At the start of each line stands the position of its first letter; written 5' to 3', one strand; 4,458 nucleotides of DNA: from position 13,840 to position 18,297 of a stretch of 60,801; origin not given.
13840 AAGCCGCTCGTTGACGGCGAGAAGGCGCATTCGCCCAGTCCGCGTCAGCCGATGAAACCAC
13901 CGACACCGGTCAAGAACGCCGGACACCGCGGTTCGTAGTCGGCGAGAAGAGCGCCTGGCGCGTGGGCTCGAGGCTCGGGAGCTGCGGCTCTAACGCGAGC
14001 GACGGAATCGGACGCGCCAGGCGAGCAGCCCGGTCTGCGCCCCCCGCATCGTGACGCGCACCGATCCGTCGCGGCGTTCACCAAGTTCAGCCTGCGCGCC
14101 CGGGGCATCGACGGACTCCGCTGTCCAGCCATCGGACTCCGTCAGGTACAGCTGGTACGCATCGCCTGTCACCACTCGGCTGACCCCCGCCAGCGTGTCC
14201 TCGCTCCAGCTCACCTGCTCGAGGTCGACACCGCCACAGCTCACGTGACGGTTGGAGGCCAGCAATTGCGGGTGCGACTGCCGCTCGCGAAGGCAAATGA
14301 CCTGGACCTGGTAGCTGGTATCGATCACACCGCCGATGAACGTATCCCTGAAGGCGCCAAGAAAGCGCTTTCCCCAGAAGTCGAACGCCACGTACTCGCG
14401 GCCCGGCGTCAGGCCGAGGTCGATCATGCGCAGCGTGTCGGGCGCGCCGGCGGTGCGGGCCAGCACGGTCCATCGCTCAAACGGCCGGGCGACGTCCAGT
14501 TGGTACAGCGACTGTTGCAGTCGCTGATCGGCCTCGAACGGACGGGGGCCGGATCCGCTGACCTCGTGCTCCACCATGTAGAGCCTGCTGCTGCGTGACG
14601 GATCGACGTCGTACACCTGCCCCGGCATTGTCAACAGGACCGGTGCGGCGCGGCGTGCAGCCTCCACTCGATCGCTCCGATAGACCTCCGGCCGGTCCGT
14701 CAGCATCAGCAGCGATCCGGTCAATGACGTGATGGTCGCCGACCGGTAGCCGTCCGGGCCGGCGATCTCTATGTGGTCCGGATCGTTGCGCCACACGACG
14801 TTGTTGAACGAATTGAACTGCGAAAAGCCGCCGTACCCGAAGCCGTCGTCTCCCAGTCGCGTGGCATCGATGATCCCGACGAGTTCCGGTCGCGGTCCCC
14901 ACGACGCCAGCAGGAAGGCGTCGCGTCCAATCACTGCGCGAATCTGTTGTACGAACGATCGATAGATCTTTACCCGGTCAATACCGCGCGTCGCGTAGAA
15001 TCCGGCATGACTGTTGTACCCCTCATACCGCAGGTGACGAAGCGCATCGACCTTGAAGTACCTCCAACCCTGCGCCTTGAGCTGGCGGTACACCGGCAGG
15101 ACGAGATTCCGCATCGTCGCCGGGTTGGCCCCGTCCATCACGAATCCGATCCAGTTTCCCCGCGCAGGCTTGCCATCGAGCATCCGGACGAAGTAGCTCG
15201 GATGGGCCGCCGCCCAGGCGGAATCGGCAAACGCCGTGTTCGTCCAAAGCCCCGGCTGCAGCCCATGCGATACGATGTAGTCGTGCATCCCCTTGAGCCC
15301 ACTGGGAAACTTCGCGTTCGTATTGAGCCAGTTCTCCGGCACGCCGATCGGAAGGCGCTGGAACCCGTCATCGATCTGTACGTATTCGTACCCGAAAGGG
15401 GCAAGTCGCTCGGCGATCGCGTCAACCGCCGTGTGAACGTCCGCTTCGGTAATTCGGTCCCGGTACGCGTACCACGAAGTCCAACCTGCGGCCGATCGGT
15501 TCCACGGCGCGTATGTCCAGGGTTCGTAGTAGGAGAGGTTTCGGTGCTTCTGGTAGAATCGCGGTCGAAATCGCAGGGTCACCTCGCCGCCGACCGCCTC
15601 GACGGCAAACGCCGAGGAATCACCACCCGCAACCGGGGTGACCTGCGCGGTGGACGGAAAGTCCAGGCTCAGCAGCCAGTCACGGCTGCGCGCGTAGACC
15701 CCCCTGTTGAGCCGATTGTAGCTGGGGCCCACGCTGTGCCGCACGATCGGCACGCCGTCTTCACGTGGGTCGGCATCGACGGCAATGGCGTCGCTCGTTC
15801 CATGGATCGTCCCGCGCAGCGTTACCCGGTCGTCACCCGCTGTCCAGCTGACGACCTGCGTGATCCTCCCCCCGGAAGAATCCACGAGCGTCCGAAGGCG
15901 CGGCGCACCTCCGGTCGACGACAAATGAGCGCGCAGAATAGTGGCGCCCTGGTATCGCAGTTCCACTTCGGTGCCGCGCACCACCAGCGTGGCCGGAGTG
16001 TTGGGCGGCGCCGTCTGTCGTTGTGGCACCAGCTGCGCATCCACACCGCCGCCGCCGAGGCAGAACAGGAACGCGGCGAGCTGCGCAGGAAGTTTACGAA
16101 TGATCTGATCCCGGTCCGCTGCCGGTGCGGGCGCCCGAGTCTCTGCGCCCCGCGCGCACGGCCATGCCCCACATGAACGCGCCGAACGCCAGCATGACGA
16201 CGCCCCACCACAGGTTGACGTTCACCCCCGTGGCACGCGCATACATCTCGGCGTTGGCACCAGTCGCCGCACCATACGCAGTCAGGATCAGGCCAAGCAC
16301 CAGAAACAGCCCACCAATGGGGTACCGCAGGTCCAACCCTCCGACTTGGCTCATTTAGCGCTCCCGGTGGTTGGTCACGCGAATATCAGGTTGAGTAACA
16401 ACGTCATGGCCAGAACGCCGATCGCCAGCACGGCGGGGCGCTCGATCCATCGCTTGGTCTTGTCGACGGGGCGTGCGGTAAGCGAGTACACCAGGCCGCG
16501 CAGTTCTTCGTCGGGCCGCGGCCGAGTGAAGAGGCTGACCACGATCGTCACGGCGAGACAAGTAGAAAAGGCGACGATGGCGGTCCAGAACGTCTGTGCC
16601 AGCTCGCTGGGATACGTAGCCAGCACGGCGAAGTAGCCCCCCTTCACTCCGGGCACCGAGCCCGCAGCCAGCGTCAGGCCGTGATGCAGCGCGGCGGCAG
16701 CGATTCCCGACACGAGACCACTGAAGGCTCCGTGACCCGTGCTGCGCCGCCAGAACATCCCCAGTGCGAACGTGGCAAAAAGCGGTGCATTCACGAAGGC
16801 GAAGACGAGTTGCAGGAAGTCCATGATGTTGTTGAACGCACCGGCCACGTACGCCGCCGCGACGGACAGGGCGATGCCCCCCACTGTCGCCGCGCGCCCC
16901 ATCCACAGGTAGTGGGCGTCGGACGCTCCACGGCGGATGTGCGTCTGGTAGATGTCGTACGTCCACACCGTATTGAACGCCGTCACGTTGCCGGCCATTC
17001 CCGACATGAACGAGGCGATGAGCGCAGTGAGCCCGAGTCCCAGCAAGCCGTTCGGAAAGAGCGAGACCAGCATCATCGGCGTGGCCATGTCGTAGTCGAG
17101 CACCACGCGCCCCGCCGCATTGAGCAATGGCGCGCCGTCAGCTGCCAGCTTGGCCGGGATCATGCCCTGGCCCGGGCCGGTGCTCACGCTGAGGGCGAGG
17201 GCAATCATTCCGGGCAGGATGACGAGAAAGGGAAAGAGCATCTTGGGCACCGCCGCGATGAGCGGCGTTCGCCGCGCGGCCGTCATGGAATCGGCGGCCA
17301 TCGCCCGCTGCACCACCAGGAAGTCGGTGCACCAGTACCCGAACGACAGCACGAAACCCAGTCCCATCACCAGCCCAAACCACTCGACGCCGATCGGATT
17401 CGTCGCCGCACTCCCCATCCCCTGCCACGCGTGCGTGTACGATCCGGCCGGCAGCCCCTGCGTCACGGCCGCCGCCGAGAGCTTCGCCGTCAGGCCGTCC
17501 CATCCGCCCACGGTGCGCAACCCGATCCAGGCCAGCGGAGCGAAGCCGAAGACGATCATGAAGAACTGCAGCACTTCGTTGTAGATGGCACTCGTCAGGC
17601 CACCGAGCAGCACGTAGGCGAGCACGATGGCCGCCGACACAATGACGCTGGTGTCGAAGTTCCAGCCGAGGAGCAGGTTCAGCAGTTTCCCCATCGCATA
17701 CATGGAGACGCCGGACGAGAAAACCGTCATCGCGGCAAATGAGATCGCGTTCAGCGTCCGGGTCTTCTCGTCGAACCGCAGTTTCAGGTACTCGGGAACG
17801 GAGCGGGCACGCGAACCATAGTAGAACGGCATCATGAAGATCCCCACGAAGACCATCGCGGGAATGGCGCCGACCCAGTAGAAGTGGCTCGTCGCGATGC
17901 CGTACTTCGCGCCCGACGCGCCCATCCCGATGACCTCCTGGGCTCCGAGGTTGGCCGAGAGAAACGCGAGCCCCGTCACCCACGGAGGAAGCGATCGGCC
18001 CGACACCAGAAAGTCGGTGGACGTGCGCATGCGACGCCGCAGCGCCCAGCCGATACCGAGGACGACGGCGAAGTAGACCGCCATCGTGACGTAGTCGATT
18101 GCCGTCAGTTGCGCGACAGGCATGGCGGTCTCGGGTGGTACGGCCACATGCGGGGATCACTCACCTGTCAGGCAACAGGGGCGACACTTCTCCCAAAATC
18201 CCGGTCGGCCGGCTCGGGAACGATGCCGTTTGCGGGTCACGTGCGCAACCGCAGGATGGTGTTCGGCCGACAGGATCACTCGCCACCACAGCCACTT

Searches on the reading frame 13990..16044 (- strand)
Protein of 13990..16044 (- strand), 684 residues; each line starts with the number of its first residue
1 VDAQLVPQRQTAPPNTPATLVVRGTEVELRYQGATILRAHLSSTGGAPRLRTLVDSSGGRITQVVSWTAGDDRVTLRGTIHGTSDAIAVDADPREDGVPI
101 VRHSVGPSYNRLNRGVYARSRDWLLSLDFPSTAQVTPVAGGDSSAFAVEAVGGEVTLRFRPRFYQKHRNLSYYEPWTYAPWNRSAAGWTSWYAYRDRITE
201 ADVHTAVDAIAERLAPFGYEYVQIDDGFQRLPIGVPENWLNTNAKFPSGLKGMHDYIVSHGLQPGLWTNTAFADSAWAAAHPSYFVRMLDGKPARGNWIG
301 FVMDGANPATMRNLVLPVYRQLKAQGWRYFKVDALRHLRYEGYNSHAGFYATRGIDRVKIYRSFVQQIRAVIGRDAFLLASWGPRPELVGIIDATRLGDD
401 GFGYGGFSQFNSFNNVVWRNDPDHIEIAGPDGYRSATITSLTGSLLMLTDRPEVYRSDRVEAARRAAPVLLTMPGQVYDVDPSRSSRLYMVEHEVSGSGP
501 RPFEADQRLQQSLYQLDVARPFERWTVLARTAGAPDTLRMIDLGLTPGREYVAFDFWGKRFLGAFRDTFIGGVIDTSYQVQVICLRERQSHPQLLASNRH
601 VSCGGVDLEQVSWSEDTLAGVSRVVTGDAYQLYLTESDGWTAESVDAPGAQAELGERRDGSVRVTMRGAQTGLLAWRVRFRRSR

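Call 62: search_protein_families(library=pfam, proteins=[window:13990-16044:-], max_evalue=0.0001)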
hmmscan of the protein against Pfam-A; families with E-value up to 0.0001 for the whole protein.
window:13990-16044:- (684 aa): 1 family
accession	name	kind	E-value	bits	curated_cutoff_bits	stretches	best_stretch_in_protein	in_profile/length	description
PF02065.24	Melibiase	-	1.2e-06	28.2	27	1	207-344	60-201/347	Melibiase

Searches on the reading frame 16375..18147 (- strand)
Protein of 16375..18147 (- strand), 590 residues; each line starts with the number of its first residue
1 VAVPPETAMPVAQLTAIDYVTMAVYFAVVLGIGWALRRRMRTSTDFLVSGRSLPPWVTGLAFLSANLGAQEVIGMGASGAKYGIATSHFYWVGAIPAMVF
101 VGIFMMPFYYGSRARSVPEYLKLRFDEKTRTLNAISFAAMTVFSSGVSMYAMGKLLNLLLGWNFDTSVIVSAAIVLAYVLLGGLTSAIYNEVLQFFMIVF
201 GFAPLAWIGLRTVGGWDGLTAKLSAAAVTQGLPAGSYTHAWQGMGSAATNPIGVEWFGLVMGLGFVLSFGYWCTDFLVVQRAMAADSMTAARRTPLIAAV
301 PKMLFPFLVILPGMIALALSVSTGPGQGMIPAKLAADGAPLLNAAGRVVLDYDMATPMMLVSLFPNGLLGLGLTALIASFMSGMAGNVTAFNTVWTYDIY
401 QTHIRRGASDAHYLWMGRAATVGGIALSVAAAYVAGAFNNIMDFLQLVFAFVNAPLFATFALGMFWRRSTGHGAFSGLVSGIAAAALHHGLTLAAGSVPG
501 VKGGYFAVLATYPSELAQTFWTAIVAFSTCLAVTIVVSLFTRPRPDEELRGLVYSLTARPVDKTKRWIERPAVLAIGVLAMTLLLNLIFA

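Call 62: search_protein_families(library=pfam, proteins=[window:16375-18147:-], max_evalue=0.0001)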
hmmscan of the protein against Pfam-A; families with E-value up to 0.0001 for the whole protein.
window:16375-18147:- (590 aa): 1 family
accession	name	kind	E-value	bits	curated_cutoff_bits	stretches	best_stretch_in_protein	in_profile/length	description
PF00474.23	SSF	-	9.1e-55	186.6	22.8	1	46-481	1-406/406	Sodium:solute symporter family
